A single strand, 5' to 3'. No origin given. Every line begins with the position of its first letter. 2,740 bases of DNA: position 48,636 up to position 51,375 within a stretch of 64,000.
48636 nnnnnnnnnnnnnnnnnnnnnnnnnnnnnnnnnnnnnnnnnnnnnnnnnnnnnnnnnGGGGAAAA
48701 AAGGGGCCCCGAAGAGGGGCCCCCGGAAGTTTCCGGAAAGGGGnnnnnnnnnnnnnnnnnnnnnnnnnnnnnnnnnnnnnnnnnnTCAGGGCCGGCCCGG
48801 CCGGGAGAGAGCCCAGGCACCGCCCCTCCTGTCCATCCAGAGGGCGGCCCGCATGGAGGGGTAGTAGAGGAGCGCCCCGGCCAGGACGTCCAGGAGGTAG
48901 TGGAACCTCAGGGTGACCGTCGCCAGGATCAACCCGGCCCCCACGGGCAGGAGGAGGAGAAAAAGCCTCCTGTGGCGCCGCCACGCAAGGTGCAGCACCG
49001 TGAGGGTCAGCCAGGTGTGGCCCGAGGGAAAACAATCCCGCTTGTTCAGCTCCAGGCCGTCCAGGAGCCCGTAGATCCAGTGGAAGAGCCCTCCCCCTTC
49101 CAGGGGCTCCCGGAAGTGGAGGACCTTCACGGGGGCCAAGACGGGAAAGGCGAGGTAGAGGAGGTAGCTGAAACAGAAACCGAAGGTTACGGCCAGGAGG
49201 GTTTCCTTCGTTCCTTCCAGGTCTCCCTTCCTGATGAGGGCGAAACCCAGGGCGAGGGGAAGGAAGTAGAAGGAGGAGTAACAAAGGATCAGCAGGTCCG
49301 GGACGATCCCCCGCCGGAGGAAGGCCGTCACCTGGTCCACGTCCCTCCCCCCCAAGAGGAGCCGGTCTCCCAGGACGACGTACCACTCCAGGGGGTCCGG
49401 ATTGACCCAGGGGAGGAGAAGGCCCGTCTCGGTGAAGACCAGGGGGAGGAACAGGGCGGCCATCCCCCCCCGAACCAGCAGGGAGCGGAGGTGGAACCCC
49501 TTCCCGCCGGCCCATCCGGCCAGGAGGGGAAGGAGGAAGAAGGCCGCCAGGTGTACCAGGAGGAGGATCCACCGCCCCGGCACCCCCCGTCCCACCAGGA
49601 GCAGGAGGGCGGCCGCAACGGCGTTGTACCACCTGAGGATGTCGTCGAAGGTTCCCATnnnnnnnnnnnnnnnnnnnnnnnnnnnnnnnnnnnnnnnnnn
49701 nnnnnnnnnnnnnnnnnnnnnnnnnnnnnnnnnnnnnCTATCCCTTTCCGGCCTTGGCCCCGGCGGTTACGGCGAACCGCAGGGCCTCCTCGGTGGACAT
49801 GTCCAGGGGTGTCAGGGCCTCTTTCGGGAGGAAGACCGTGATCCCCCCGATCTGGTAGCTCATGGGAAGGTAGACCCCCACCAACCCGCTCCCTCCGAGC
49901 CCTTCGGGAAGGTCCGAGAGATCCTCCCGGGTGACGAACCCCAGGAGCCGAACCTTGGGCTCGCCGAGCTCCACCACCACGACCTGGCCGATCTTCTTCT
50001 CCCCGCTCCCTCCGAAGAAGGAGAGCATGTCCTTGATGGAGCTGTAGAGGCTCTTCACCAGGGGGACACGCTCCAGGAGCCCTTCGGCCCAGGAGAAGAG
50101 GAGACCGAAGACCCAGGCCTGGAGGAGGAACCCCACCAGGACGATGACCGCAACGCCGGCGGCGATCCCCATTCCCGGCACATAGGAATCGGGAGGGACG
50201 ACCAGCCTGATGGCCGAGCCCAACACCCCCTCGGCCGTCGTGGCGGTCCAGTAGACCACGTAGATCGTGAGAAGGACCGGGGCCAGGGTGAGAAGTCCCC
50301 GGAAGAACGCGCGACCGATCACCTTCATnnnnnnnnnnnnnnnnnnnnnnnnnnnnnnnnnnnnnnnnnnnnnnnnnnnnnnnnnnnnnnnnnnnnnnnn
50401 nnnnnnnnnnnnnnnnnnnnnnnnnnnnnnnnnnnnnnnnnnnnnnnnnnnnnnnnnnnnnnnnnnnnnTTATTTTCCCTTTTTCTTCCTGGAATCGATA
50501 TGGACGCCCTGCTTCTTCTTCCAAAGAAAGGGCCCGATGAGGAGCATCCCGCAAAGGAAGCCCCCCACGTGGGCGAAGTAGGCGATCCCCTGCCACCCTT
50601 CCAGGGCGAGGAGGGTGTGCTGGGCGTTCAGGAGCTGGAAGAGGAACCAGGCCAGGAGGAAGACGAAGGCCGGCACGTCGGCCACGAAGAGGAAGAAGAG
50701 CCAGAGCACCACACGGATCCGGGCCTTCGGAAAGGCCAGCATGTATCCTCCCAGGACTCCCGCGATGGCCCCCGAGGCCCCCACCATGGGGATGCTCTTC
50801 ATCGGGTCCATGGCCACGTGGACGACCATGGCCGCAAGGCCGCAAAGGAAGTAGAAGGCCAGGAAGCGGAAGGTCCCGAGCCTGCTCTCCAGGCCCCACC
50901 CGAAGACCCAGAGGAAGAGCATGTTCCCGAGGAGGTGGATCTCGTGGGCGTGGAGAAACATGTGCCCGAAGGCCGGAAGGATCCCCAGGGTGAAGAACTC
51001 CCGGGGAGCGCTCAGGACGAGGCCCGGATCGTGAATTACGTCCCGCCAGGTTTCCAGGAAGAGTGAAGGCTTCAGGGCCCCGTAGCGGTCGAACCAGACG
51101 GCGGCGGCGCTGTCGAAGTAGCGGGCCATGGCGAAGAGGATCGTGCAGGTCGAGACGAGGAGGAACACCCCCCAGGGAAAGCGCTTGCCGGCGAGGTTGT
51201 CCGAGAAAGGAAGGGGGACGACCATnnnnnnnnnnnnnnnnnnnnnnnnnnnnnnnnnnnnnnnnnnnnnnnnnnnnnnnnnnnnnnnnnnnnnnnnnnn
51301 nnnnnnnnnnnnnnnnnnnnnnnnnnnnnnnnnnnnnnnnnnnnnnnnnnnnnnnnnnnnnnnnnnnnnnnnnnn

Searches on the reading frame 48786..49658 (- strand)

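Call 50: search_protein_families(library=pfam, proteins=[window:48786-49658:-], max_evalue=0.0001)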
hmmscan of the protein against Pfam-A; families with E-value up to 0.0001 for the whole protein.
window:48786-49658:- (290 aa): 2 families
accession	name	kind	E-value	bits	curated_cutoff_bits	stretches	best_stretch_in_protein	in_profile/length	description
PF14378.12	PAP2_3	-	1.1e-11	45.3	27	1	121-266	30-185/190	PAP2 superfamily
PF01569.27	PAP2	-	2.1e-06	27.9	27.2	1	200-264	47-113/130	PAP2 superfamily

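Call 80: search_protein_families(library=ncbifam, proteins=[window:48786-49658:-], max_evalue=0.001)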
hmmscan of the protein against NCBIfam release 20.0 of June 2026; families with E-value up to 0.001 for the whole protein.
window:48786-49658:- (290 aa): 0 families

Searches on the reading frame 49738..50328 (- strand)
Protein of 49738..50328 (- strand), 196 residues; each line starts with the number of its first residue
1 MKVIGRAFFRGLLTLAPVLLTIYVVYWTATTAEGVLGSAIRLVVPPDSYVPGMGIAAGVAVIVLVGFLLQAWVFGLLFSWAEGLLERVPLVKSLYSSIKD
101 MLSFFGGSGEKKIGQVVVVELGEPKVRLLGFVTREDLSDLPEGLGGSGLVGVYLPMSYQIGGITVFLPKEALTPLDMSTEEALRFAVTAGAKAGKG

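Call 50: search_protein_families(library=pfam, proteins=[window:49738-50328:-], max_evalue=0.0001)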
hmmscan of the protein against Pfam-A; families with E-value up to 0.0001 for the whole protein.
window:49738-50328:- (196 aa): 1 family
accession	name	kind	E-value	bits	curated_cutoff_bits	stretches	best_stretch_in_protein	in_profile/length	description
PF04367.18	DUF502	-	4.9e-28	97.6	23.8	1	58-162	3-107/107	Protein of unknown function (DUF502)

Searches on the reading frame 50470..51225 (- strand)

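Call 50: search_protein_families(library=pfam, proteins=[window:50470-51225:-], max_evalue=0.0001)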
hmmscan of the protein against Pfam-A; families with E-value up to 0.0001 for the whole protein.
window:50470-51225:- (251 aa): 1 family
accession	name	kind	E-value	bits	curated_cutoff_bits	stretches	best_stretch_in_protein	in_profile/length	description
PF01694.28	Rhomboid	-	2.6e-27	96.2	22.6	1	86-230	8-137/143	Rhomboid domain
